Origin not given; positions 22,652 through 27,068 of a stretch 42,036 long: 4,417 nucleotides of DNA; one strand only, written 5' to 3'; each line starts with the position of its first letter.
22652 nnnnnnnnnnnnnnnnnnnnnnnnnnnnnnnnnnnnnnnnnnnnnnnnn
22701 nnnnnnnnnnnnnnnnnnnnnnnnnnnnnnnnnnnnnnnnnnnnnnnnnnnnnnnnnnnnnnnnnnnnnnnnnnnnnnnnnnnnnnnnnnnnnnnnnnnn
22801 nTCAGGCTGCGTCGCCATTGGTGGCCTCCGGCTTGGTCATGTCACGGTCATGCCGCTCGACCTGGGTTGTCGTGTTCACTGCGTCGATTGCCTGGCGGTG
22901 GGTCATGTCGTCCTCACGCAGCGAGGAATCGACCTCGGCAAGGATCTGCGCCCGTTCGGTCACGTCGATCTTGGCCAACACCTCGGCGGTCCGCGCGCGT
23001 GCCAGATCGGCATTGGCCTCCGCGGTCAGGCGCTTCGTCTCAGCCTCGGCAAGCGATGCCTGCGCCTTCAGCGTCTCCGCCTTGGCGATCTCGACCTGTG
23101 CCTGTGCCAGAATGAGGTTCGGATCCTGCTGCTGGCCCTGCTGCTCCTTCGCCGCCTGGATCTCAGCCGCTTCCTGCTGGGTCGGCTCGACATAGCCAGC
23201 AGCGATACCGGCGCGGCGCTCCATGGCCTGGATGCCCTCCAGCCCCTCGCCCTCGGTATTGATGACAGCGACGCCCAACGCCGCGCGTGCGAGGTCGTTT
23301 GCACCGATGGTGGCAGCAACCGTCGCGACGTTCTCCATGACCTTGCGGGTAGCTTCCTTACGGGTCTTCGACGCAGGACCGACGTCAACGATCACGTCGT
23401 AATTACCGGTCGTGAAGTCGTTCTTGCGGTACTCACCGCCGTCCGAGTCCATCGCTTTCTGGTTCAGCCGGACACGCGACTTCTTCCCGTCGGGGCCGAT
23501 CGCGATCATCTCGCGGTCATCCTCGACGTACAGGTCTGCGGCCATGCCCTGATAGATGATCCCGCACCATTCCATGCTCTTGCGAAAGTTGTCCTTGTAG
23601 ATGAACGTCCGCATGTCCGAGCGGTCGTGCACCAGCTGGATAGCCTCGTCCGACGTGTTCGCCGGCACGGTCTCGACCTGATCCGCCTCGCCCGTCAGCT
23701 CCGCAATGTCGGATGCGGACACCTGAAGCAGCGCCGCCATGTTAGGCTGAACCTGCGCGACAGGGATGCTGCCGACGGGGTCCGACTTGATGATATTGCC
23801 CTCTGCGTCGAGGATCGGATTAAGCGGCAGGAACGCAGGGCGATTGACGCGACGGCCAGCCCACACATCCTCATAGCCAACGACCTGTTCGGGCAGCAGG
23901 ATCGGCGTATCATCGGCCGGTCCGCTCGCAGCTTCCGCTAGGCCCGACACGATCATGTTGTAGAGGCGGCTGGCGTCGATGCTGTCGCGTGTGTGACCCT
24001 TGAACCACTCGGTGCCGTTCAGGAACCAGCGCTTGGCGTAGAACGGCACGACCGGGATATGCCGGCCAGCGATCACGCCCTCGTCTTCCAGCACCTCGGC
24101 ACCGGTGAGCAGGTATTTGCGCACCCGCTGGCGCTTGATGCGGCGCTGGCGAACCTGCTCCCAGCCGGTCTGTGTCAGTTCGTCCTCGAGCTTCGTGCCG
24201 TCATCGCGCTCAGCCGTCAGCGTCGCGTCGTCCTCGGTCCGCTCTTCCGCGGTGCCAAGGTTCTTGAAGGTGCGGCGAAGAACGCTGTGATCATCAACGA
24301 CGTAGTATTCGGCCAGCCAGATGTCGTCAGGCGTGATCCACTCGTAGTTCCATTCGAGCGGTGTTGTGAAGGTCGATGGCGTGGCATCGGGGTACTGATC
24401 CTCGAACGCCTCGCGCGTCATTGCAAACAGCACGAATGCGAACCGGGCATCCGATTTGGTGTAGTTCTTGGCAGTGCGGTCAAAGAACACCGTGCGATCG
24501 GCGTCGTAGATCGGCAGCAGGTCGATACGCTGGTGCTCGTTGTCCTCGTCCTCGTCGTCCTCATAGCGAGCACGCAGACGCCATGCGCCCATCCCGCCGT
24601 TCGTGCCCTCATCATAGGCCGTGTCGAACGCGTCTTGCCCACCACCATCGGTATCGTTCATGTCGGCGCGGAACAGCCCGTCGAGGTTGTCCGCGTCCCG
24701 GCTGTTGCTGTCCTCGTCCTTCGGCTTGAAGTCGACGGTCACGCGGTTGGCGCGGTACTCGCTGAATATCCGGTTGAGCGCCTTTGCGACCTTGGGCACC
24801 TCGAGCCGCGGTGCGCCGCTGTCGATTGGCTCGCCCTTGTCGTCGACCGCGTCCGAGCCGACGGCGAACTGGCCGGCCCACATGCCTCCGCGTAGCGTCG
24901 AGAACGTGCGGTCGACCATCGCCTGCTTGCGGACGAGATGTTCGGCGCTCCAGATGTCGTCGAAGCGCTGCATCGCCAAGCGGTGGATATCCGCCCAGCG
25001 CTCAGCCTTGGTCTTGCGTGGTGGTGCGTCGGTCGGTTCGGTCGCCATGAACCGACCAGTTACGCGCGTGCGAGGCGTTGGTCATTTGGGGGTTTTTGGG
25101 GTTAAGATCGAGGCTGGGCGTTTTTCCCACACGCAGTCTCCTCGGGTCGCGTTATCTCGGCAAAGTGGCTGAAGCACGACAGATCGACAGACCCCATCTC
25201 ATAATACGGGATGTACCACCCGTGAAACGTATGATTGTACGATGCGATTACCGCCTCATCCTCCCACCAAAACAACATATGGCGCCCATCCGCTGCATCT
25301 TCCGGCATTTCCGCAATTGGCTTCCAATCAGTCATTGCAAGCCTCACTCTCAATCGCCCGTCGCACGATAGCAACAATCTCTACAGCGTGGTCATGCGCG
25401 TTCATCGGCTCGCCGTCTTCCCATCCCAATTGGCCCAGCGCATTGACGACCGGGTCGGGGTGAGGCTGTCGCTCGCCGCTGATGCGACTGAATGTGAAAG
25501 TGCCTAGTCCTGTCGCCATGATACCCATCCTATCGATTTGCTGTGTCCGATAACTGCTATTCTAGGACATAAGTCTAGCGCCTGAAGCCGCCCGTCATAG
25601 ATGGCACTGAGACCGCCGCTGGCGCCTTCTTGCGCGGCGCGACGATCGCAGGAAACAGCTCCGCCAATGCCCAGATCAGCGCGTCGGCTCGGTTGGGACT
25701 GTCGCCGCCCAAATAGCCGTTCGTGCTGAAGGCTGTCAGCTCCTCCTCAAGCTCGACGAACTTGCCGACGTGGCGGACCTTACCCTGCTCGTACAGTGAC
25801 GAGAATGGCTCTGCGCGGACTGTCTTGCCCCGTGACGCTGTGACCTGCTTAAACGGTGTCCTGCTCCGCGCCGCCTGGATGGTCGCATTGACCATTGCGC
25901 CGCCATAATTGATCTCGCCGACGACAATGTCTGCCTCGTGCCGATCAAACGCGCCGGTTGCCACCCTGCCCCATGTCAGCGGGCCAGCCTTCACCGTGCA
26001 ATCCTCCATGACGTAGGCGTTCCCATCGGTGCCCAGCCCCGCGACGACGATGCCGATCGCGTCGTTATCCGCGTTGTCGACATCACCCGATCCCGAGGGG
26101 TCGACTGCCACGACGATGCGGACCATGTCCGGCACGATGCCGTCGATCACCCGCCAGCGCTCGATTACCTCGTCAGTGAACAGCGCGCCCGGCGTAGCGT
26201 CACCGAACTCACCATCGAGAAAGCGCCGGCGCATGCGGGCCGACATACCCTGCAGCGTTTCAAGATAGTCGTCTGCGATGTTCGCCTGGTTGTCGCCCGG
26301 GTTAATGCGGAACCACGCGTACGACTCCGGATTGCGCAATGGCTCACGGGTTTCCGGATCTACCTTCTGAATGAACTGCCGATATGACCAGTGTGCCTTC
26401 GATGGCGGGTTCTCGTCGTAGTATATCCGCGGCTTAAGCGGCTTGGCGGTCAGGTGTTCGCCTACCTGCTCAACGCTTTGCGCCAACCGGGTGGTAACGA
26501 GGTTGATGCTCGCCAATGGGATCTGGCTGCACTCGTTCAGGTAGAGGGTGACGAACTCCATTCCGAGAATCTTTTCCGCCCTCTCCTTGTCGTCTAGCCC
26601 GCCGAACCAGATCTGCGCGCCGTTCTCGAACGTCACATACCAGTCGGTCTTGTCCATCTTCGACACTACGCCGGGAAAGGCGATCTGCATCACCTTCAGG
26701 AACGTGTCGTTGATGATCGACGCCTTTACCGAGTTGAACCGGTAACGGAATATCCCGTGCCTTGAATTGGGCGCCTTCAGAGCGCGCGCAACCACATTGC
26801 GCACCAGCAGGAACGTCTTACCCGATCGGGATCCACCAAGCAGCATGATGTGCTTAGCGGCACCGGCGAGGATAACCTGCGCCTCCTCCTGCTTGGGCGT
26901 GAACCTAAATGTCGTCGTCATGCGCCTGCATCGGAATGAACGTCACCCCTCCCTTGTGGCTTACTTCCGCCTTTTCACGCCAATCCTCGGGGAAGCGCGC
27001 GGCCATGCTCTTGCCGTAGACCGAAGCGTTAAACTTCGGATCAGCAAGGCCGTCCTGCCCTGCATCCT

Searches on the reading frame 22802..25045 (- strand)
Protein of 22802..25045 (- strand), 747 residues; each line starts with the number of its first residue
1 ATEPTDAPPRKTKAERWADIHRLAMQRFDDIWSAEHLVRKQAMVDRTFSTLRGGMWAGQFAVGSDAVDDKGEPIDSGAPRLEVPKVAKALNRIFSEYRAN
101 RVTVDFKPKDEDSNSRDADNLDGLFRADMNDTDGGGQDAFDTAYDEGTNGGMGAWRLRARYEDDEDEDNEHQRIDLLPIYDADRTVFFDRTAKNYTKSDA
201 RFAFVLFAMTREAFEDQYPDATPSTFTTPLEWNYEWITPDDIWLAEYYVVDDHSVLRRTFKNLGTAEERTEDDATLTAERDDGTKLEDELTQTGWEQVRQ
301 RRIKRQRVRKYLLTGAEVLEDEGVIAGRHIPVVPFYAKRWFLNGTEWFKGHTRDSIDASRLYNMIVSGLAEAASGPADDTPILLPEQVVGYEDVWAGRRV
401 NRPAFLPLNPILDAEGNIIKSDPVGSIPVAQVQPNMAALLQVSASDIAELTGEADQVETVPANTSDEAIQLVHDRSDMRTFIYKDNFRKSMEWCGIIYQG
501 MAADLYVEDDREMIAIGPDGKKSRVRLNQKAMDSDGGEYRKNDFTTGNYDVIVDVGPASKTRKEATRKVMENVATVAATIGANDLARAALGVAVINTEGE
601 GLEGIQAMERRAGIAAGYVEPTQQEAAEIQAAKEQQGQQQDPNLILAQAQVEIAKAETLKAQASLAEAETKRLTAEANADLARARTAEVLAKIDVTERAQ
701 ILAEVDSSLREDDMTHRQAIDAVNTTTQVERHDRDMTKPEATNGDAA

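Call 86: search_protein_families(library=pfam, proteins=[window:22802-25045:-], max_evalue=0.001)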
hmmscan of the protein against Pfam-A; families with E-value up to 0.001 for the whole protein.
window:22802-25045:- (747 aa): 1 family
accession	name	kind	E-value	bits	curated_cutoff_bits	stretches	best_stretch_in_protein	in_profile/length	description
PF16510.12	P22_portal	-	3.5e-126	422.5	26.1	1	25-660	1-593/594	Phage P22-like portal protein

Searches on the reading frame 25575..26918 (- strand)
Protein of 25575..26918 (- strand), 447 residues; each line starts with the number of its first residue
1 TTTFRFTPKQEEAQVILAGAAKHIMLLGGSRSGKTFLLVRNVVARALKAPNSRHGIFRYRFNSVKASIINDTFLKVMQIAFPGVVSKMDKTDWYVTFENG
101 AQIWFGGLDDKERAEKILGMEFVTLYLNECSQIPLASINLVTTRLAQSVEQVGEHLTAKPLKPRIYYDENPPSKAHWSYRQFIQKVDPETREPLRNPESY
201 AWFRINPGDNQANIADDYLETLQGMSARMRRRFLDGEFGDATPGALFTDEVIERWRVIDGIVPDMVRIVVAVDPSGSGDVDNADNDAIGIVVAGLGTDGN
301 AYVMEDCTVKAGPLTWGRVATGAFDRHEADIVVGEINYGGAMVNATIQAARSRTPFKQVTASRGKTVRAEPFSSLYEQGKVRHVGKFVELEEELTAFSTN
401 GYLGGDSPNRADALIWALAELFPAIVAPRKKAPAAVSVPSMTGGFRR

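Call 86: search_protein_families(library=pfam, proteins=[window:25575-26918:-], max_evalue=0.001)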
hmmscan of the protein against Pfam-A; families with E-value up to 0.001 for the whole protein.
window:25575-26918:- (447 aa): 3 families
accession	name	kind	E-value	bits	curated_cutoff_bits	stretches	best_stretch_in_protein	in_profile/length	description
PF04466.19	Terminase_3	-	5.5e-15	55.9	23.2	1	22-190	3-155/201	Phage terminase large subunit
PF03237.21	Terminase_6N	-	1.3e-12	48.3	22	1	25-250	1-211/215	Terminase large subunit, T4likevirus-type, N-terminal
PF17289.8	Terminase_6C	-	1.1e-10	42.2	22.6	1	271-420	2-154/155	Terminase RNaseH-like domain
